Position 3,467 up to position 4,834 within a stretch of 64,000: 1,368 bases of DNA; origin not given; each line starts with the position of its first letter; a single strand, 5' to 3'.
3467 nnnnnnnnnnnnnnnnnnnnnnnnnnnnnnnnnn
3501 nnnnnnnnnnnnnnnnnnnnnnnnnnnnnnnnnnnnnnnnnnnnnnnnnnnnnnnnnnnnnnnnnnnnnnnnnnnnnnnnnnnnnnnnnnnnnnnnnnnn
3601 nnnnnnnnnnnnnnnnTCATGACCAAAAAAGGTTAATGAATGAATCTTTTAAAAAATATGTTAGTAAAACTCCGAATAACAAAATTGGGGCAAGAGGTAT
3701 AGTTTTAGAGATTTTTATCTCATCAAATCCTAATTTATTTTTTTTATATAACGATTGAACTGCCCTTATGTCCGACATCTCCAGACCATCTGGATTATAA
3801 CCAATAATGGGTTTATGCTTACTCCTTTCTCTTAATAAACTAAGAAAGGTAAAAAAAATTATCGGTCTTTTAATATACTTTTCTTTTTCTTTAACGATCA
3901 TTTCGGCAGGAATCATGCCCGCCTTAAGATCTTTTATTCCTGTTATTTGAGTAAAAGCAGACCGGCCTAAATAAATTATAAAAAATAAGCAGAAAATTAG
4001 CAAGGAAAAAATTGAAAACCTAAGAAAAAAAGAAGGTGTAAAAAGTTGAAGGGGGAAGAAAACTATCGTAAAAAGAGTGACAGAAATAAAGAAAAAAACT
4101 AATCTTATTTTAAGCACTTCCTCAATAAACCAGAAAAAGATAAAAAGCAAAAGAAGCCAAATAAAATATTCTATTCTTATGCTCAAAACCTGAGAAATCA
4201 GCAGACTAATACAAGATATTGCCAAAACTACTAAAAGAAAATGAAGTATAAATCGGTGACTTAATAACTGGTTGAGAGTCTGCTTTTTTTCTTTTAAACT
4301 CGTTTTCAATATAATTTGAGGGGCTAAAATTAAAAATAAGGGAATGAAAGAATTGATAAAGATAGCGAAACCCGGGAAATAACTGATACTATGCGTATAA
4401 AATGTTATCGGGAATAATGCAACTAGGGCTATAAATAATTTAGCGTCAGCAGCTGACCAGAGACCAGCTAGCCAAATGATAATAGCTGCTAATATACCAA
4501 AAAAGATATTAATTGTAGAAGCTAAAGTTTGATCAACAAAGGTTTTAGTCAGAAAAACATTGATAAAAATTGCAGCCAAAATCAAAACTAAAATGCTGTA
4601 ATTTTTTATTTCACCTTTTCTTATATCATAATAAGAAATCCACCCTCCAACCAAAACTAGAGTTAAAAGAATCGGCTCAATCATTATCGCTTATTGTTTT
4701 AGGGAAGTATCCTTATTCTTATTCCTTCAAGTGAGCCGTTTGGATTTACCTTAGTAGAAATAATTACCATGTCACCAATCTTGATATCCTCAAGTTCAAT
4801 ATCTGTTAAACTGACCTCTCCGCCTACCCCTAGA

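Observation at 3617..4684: Atypical A24-type aspartyl peptidase translationally coupled to the Trp-repeat gene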

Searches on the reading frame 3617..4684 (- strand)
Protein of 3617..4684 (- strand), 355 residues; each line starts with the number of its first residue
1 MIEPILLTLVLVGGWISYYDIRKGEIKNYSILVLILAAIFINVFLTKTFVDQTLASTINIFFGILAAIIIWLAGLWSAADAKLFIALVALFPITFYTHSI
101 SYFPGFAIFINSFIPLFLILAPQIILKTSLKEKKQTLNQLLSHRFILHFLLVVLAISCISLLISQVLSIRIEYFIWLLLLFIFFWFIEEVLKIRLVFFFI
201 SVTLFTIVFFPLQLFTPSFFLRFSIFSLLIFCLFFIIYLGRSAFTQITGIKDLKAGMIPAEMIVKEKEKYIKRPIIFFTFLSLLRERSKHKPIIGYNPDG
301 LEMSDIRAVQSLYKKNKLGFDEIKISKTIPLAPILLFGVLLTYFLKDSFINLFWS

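Call 3: search_protein_families(library=pfam, proteins=[window:3617-4684:-], max_evalue=1)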
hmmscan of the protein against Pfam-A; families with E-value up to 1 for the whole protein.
window:3617-4684:- (355 aa): 2 families
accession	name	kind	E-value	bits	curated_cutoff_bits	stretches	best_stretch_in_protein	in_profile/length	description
PF06819.16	Arc_PepC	-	1.5e-05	25.6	23.4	1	233-319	13-105/110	Archaeal Peptidase A24 C-terminal Domain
PF01478.23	Peptidase_A24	-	3.1e-05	24.8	26.5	1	9-115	3-99/104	Type IV leader peptidase family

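Call 4: search_protein_families(library=ncbifam, proteins=[window:3617-4684:-], max_evalue=1)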
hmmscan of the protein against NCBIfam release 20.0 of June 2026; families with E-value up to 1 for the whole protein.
window:3617-4684:- (355 aa): 0 families

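Call 8: find_homologous_proteins(query=window:3620-4684:-, max_evalue=0.001)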
Query window:3620-4684:- (355 aa): 62 proteins with E <= 0.001 among 8000 candidates.
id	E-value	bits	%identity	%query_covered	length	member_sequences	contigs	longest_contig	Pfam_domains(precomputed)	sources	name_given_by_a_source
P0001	5.9e-216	735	100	100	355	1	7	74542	PF06819.17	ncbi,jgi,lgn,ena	-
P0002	1.7e-136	473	67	96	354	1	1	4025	PF01478.24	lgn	-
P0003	1.8e-111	391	57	99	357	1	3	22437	PF06819.17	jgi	-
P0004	2.1e-110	388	58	100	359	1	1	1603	PF06819.17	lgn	-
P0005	6.7e-109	383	56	98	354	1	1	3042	PF06819.17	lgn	-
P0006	7.3e-108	379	57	100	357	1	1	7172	PF06819.17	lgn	-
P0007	1.2e-107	378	54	99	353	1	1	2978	PF06819.17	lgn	-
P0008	1.8e-107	378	54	99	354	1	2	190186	PF06819.17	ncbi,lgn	-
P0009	6.8e-107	376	57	98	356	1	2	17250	PF01478.24,PF06819.17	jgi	jgi:hypothetical protein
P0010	7.9e-107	376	56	98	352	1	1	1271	PF01478.24,PF06819.17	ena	-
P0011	1.3e-106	375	55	99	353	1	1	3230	PF06819.17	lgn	-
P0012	2.0e-106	375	53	96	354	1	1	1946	PF06819.17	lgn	-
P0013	2.4e-106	374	56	99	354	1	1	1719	PF06819.17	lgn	-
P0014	3.1e-106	374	74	73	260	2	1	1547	PF06819.17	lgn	-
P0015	1.6e-105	372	55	99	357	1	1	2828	PF06819.17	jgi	jgi:hypothetical protein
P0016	4.1e-105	370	57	97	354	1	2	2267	PF06819.17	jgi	-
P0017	4.6e-105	370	56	98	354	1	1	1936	PF06819.17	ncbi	-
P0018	2.4e-104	368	54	99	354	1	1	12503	PF06819.17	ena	-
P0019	1.4e-103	365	56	98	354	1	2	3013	PF06819.17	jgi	jgi:hypothetical protein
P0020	4.5e-103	363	53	99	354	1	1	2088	PF06819.17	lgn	-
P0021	1.5e-102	362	52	99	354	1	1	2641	PF01478.24,PF06819.17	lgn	-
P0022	2.0e-102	361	56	98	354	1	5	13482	PF06819.17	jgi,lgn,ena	-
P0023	4.9e-101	357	53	99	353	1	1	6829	PF06819.17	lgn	-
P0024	1.1e-100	356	53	99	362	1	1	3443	PF01478.24,PF06819.17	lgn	-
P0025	9.4e-100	353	51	96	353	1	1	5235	PF06819.17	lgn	-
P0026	2.4e-98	348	52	98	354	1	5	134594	PF06819.17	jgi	-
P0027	3.0e-98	348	53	98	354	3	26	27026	PF06819.17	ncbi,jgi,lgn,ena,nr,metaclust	ncbi:MAG: hypothetical protein CO031_00705 [Candidatus Nealsonbacteria bacterium CG_4_9_14_0_2_um_fi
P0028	3.3e-98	347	51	99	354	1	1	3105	PF06819.17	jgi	-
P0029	8.0e-98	346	51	96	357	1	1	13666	PF01478.24,PF06819.17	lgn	-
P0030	8.3e-97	343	52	97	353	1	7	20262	PF06819.17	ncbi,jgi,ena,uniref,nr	ncbi:MAG: hypothetical protein COT59_00075 [Candidatus Nealsonbacteria bacterium CG09_land_8_20_14_0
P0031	1.4e-95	339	51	99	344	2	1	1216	PF06819.17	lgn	-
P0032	4.1e-93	331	49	98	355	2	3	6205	PF06819.17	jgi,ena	jgi:hypothetical protein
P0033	2.0e-92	328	50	98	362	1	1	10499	PF06819.17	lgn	-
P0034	2.5e-92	328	50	97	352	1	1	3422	PF06819.17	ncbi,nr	ncbi:MAG: A24 family peptidase C-terminal domain-containing protein [Candidatus Wildermuthbacteria b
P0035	4.8e-91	324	48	99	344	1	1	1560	PF06819.17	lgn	-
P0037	2.8e-89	318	48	98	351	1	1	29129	PF06819.17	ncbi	ncbi:MAG: A24 family peptidase C-terminal domain-containing protein [Candidatus Aenigmatarchaeota ar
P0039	1.5e-88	316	47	99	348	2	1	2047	PF06819.17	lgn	-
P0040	2.4e-88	315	46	99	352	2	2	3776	PF06819.17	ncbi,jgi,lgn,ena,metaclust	metaclust:\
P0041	2.1e-87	312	53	91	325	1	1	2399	PF06819.17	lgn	-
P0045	2.8e-84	302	48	99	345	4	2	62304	PF06819.17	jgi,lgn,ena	jgi:hypothetical protein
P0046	1.3e-83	299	44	98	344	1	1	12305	PF06819.17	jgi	jgi:Archaeal Peptidase A24 C-terminal Domain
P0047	7.6e-82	294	46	97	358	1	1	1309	PF06819.17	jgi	jgi:hypothetical protein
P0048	9.6e-80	287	45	97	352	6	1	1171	PF06819.17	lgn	-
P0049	3.4e-76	275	42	97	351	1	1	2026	PF06819.17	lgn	-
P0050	6.4e-75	271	42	97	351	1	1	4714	PF06819.17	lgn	-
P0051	2.3e-73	266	47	91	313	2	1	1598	PF06819.17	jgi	jgi:preflagellin peptidase FlaK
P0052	2.7e-72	262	42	97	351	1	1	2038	PF06819.17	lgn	-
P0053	5.9e-69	251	42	93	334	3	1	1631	PF06819.17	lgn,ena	-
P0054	1.7e-68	250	42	96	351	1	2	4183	PF01478.24,PF06819.17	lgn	-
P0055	5.6e-68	248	40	97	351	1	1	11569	PF06819.17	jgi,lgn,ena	-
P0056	3.1e-55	206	46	77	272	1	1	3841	PF06819.17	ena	-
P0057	1.1e-46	178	35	96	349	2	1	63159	PF01478.24,PF06819.17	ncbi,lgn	-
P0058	4.4e-44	170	34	98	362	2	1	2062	PF01478.24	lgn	-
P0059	1.9e-43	167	32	98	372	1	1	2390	PF01478.24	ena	-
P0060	4.0e-42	163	31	98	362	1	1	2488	PF01478.24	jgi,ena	-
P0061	2.7e-38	151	34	97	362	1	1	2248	PF01478.24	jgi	jgi:Flp pilus assembly protein protease CpaA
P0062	5.3e-34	136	31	95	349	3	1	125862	PF01478.24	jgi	-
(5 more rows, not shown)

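Call 9: find_encoding_contigs(protein=P0008, flank=6000, max_places=2)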
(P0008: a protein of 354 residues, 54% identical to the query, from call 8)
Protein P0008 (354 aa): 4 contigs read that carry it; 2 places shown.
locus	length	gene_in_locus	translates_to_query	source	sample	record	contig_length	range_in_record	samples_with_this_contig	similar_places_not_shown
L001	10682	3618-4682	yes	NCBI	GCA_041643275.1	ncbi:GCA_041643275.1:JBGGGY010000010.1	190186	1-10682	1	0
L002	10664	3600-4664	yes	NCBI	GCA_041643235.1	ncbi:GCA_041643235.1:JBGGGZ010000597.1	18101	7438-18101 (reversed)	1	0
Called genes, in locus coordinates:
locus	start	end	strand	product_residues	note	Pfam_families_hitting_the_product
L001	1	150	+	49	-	?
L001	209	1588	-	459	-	PF04055:Radical_SAM, PF04459:DUF512 (faint)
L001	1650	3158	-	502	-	PF13353:Fer4_12 (weak), PF04055:Radical_SAM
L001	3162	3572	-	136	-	PF27806:HxsD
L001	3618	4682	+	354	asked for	PF06819:Arc_PepC (weak)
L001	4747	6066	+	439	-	-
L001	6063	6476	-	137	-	-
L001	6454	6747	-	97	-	PF04242:DUF424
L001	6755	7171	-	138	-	PF01873:eIF-5_eIF-2B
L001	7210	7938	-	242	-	PF01336:tRNA_anti-codon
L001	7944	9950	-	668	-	PF14551:MCM_N, PF17207:MCM_OB, PF00493:MCM, PF17855:MCM_lid, PF21120: (faint)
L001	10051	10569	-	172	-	-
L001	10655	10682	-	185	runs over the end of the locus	PF00352:TBP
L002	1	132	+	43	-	?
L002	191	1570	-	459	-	PF04055:Radical_SAM, PF04459:DUF512 (faint)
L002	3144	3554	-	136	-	PF27806:HxsD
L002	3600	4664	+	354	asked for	PF06819:Arc_PepC (weak)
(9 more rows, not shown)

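Call 10: find_encoding_contigs(protein=P0026, flank=6000, max_places=2)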
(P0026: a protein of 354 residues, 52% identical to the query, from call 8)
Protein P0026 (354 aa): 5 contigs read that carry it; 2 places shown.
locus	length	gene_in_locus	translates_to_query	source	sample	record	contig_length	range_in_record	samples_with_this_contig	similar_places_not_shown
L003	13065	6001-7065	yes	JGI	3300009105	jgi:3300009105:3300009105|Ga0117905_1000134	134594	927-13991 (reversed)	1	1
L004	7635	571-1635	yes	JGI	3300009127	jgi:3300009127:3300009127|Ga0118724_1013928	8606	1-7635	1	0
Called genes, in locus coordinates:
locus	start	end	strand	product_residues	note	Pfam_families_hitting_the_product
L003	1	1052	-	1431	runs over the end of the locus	PF02811:PHP, PF07733:DNA_pol3_alpha, PF17657:DNA_pol3_finger, PF14890:Intein_splicing, PF05367:Phage_endo_I (weak), PF17657:DNA_pol3_finger, PF14579:HHH_6, PF01336:tRNA_anti-codon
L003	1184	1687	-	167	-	-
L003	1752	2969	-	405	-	PF04055:Radical_SAM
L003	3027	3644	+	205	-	PF01351:RNase_HII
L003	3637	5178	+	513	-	PF20154:LNT_N, PF00795:CN_hydrolase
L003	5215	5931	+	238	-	-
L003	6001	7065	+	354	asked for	PF06819:Arc_PepC (weak)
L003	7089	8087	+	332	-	-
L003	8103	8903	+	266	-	-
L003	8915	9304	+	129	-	PF27806:HxsD (weak)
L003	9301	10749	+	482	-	PF13353:Fer4_12 (weak), PF04055:Radical_SAM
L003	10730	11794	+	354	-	PF25788:Ig_Rha78A_N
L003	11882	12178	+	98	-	PF01783:Ribosomal_L32p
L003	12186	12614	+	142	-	PF01029:NusB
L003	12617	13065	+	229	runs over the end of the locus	PF22935:RM44_endonuclase, PF14622:Ribonucleas_3_3, PF00636:Ribonuclease_3, PF00035:dsrm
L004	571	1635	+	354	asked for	PF06819:Arc_PepC (weak)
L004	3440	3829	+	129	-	PF27806:HxsD (weak)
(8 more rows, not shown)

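Call 11: find_encoding_contigs(protein=P0037, flank=6000, max_places=2)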
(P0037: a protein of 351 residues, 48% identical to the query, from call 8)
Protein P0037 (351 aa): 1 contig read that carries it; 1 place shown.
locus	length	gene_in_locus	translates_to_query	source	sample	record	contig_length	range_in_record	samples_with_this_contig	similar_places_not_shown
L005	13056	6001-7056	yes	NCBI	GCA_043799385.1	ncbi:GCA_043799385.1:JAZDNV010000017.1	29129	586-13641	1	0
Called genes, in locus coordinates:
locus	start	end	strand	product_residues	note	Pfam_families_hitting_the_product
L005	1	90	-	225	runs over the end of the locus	PF13439:Glyco_transf_4, PF13579:Glyco_trans_4_4 (weak), PF13477:Glyco_trans_4_2 (weak)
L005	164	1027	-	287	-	-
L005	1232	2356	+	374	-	PF04055:Radical_SAM, PF13353:Fer4_12 (weak), PF13186:SPASM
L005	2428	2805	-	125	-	-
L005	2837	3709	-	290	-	-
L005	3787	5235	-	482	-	PF04055:Radical_SAM, PF13353:Fer4_12 (weak)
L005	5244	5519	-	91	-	-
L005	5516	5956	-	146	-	PF27806:HxsD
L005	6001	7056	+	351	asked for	PF06819:Arc_PepC (weak)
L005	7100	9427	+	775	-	-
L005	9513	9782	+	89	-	PF01283:Ribosomal_S26e (weak)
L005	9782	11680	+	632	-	PF00437:T2SSE, PF27713:UCP018868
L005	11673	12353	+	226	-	PF03796:DnaB_C (weak), PF06745:ATPase, PF13481:AAA_25, PF23442:DUF7125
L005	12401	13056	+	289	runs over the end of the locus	PF00482:T2SSF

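Call 21: search_protein_families(library=ncbifam, proteins=[L005:2428-2805:-, L003:8103-8903:+, L003:7089-8087:+, L005:2837-3709:-, L005:5244-5519:-, L001:209-1588:-, L001:1650-3158:-, L005:3787-5235:-, L003:9301-10749:+], max_evalue=0.1)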
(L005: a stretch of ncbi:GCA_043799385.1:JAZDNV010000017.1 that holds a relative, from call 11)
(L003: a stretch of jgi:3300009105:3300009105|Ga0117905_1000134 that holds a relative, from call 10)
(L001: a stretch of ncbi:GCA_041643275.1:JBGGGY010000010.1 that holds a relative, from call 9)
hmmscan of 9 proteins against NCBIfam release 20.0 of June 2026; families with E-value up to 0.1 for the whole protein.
L005:2428-2805:- (125 aa): 1 family
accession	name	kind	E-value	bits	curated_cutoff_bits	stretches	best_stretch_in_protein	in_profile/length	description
NF038309.1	HisXaaSer_A3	equivalog_domain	0.00014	21.6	65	1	4-47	2-45/81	His-Xaa-Ser repeat protein HxsA3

L003:8103-8903:+ (266 aa): 4 families
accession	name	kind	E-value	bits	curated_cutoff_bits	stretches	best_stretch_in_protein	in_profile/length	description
NF037973.1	metallo_SslE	exception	0.00024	18.6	3000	1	101-139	55-88/1519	lipoprotein metalloprotease SslE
NF033845.1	MSCRAMM_ClfB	exception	0.007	14.3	999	1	91-138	543-583/871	MSCRAMM family adhesin clumping factor ClfB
NF008084.0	PRK10819.1-5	equivalog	0.0083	16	315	1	96-138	59-101/249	TonB system transport protein TonB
NF008082.0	PRK10819.1-3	equivalog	0.033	14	265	1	100-136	68-102/242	TonB system transport protein TonB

L003:7089-8087:+ (332 aa): 1 family
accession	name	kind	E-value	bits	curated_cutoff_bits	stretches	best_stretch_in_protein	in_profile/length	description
TIGR00423.1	TIGR00423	subfamily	0.034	13.4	260.25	1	56-115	31-88/310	CofH family radical SAM protein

L005:2837-3709:- (290 aa): 0 families

L005:5244-5519:- (91 aa): 1 family
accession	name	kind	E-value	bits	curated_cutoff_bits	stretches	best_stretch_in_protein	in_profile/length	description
NF038315.1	HxsD_rel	equivalog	1.9e-09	37.5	41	1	18-77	3-61/62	HxsD-like protein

L001:209-1588:- (459 aa): 24 families
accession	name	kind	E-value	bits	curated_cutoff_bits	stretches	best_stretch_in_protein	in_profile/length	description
TIGR02666.1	moaA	equivalog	6.8e-12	45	284.05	1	23-165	15-148/336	GTP 3',8-cyclase MoaA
TIGR04317.1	W_rSAM_matur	equivalog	3.5e-10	39.5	380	1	24-241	10-212/349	tungsten cofactor oxidoreductase radical SAM maturase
NF038283.1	viperin_w_prok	equivalog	2.6e-07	30.1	180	1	24-148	8-123/281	viperin family antiviral radical SAM protein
NF050035.1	rSAM_WgK_link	exception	3.5e-07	29.5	650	1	22-159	13-138/367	radical SAM/SPASM peptide maturase WgkB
TIGR02668.1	moaA_archaeal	equivalog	2e-06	27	325.25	1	22-162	14-138/303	GTP 3',8-cyclase MoaA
TIGR04251.1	SCM_rSAM_ScmF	equivalog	2.7e-06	27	400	1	23-149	9-125/353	SynChlorMet cassette radical SAM/SPASM protein ScmF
NF001199.0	PRK00164.2-1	equivalog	3e-06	26.6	231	1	22-158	16-136/308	GTP 3',8-cyclase MoaA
NF045702.1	rSAM_GDGT_ether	equivalog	5.9e-05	21.9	450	1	20-130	88-186/486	tetraether lipid synthase Tes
TIGR03977.1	rSAM_pair_HxsC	equivalog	0.00014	20.9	267.9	1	20-124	27-116/292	His-Xaa-Ser system radical SAM maturase HxsC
NF000424.4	CfrAB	exception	0.00021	20.8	530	1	18-116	95-187/338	Cfr family 23S rRNA (adenine(2503)-C(8))-methyltransferase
NF033640.1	N_Twi_rSAM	subfamily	0.00023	20.4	170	1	26-143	119-243/398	twitch domain-containing radical SAM protein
TIGR04545.1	rSAM_ahbD_hemeb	equivalog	0.001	18.6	500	1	24-130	6-97/339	heme b synthase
TIGR03821.1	EFP_modif_epmB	equivalog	0.001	18.1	369.3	1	20-148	98-222/321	EF-P beta-lysylation protein EpmB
NF011024.0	PRK14453.1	equivalog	0.0015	17.8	468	1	19-100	100-178/348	23S rRNA (adenine(2503)-C(8))-methyltransferase Cfr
TIGR04432.1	rSAM_Cfr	equivalog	0.0026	17.1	550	1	18-116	97-189/341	Cfr family 23S rRNA (adenine(2503)-C(8))-methyltransferase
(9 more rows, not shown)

L001:1650-3158:- (502 aa): 79 families (the best 25 are shown)
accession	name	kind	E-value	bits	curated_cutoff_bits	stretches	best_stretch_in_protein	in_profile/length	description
TIGR04136.1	rSAM_FibroRumin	equivalog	2.5e-76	257.4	400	1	58-494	6-455/458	FibroRumin system radical SAM peptide maturase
NF047865.1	rSAM_PapB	equivalog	1.5e-52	178.8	340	1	139-470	2-327/330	PapB family radical SAM/SPASM ranthipeptide maturase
TIGR03974.1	rSAM_six_Cys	equivalog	3.6e-44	151.4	425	1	122-487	82-444/451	thioether cross-link-forming SCIFF peptide maturase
TIGR04064.1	rSAM_nif11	equivalog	1.7e-43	149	518.7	2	132-283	70-216/459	nif11-like peptide radical SAM maturase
NF040492.1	not_ScfB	exception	8.5e-39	133.7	855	1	139-471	94-427/450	ScfB-related radical SAM/SPASM orphan maturase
TIGR03906.1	quino_hemo_SAM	equivalog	1.5e-37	129.3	453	1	140-488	94-440/467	quinohemoprotein amine dehydrogenase maturation protein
TIGR04068.1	rSAM_ocin_clost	equivalog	2.9e-35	122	500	1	82-286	31-227/462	Cys-rich peptide radical SAM maturase CcpM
TIGR03978.1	rSAM_paired_1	equivalog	2.8e-33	115.4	370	1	93-321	38-259/466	His-Xaa-Ser system radical SAM maturase HxsB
TIGR03942.1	sulfatase_rSAM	equivalog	1.1e-32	113.6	349.45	1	147-478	8-343/363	anaerobic sulfatase maturase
NF035951.1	rSAM_RumMC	equivalog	5.4e-31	107.8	720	1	98-293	74-262/510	RumMC family radical SAM sactipeptide maturase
TIGR04280.1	geopep_mat_rSAM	hypoth_equivalog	7.7e-30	104.2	400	1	96-478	45-411/428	geopeptide radical SAM maturase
NF041707.1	rSAM_YhhB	equivalog_domain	1.5e-29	103.1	445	2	146-376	8-235/369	cyclophane-forming radical SAM/SPASM peptide maturase YhhB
TIGR04463.1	rSAM_vs_C_rich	equivalog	1.6e-29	103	525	1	81-461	27-396/438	TIGR04463 family radical SAM/SPASM RiPP maturase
TIGR04163.1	rSAM_cobopep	equivalog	1.9e-29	102.7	375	2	121-366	47-280/428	peptide-modifying radical SAM enzyme CbpB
NF041298.1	rSAM_mat_DynA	equivalog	3.3e-29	102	450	1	147-475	8-337/356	dynobactin maturation radical SAM/SPASM protein DynA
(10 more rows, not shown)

L005:3787-5235:- (482 aa): 71 families (the best 25 are shown)
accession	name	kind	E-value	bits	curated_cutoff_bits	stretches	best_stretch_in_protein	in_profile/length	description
TIGR03978.1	rSAM_paired_1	equivalog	1.4e-120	403.2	370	1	19-477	3-465/466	His-Xaa-Ser system radical SAM maturase HxsB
NF047865.1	rSAM_PapB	equivalog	4.4e-43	147.8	340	1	103-433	10-317/330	PapB family radical SAM/SPASM ranthipeptide maturase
TIGR03974.1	rSAM_six_Cys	equivalog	3.2e-40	138.4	425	1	52-454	56-437/451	thioether cross-link-forming SCIFF peptide maturase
TIGR04064.1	rSAM_nif11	equivalog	2.7e-36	125.3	518.7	2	97-248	80-221/459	nif11-like peptide radical SAM maturase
NF040492.1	not_ScfB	exception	7.1e-35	120.7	855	1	53-437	56-420/450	ScfB-related radical SAM/SPASM orphan maturase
TIGR03942.1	sulfatase_rSAM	equivalog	8.1e-35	120.5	349.45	1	104-430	9-321/363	anaerobic sulfatase maturase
NF041298.1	rSAM_mat_DynA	equivalog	2.4e-34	118.9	450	1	98-438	3-327/356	dynobactin maturation radical SAM/SPASM protein DynA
TIGR04068.1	rSAM_ocin_clost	equivalog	5.8e-34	117.8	500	2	40-254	22-235/462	Cys-rich peptide radical SAM maturase CcpM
TIGR03906.1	quino_hemo_SAM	equivalog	2.1e-28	99.2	453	2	103-243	101-233/467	quinohemoprotein amine dehydrogenase maturation protein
NF010321.0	PRK13758.1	equivalog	1.4e-27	96.8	441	1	103-430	12-327/370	anaerobic sulfatase-maturase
TIGR04083.1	rSAM_pep_methan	hypoth_equivalog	2.6e-27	95.7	300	1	99-430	3-307/376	TIGR04083 family peptide-modifying radical SAM enzyme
TIGR04261.1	rSAM_GlyRichRpt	subfamily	1.5e-24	86.7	310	1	101-444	2-339/363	cyclophane-forming radical SAM/SPASM peptide maturase GrrM/OscB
TIGR04115.1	rSAM_Cxxx_rpt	equivalog_domain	4.9e-24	85.5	350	1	103-453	9-347/359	radical SAM peptide maturase, CXXX-repeat target family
NF038107.1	rSAM_NF038107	equivalog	2.1e-23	82.8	600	1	19-463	7-428/444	Cys-every-fifth radical SAM/SPASM peptide maturase CefB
NF041718.1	rSAM_phane_AMC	equivalog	4.5e-23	81.9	425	1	99-444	9-339/362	cyclophane-forming radical SAM peptide maturase AmcB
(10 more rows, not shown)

L003:9301-10749:+ (482 aa): 75 families (the best 25 are shown)
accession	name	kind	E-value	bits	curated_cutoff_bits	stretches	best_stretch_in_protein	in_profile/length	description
TIGR03978.1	rSAM_paired_1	equivalog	1.8e-79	267.7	370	1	24-463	12-465/466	His-Xaa-Ser system radical SAM maturase HxsB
TIGR03906.1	quino_hemo_SAM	equivalog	4.8e-39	134.3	453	1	50-425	56-424/467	quinohemoprotein amine dehydrogenase maturation protein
NF047865.1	rSAM_PapB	equivalog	5.9e-36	124.4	340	1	97-412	8-312/330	PapB family radical SAM/SPASM ranthipeptide maturase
TIGR04064.1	rSAM_nif11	equivalog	4.7e-35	121.2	518.7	1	39-383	27-372/459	nif11-like peptide radical SAM maturase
TIGR04280.1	geopep_mat_rSAM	hypoth_equivalog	8.7e-31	107.3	400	1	23-236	17-231/428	geopeptide radical SAM maturase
TIGR04068.1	rSAM_ocin_clost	equivalog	7.2e-30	104.3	500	1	39-252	25-249/462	Cys-rich peptide radical SAM maturase CcpM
TIGR03974.1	rSAM_six_Cys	equivalog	1.9e-27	96.2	425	1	44-382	52-384/451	thioether cross-link-forming SCIFF peptide maturase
NF038107.1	rSAM_NF038107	equivalog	3e-26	92.2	600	1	25-244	17-241/444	Cys-every-fifth radical SAM/SPASM peptide maturase CefB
NF041298.1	rSAM_mat_DynA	equivalog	2.1e-25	89.5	450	1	95-448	4-351/356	dynobactin maturation radical SAM/SPASM protein DynA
NF040492.1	not_ScfB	exception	8.6e-25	87.5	855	1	95-445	98-443/450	ScfB-related radical SAM/SPASM orphan maturase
TIGR03942.1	sulfatase_rSAM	equivalog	7.5e-23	81.2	349.45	1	98-415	7-324/363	anaerobic sulfatase maturase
TIGR04261.1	rSAM_GlyRichRpt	subfamily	2.9e-20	72.6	310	1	100-327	5-234/363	cyclophane-forming radical SAM/SPASM peptide maturase GrrM/OscB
NF035951.1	rSAM_RumMC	equivalog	6.9e-20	71.2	720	1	94-235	114-259/510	RumMC family radical SAM sactipeptide maturase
TIGR04463.1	rSAM_vs_C_rich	equivalog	1.4e-18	66.9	525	1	24-244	11-236/438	TIGR04463 family radical SAM/SPASM RiPP maturase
NF041718.1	rSAM_phane_AMC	equivalog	1.4e-17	63.8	425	1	100-330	14-236/362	cyclophane-forming radical SAM peptide maturase AmcB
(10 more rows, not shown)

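Call 28: search_solved_structures(query=A1, max_evalue=1, show_alignments=3)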
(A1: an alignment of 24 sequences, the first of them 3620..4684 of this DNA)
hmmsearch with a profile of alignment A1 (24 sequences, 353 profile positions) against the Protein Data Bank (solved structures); distinct sequences matched with E-value up to 1: 0.
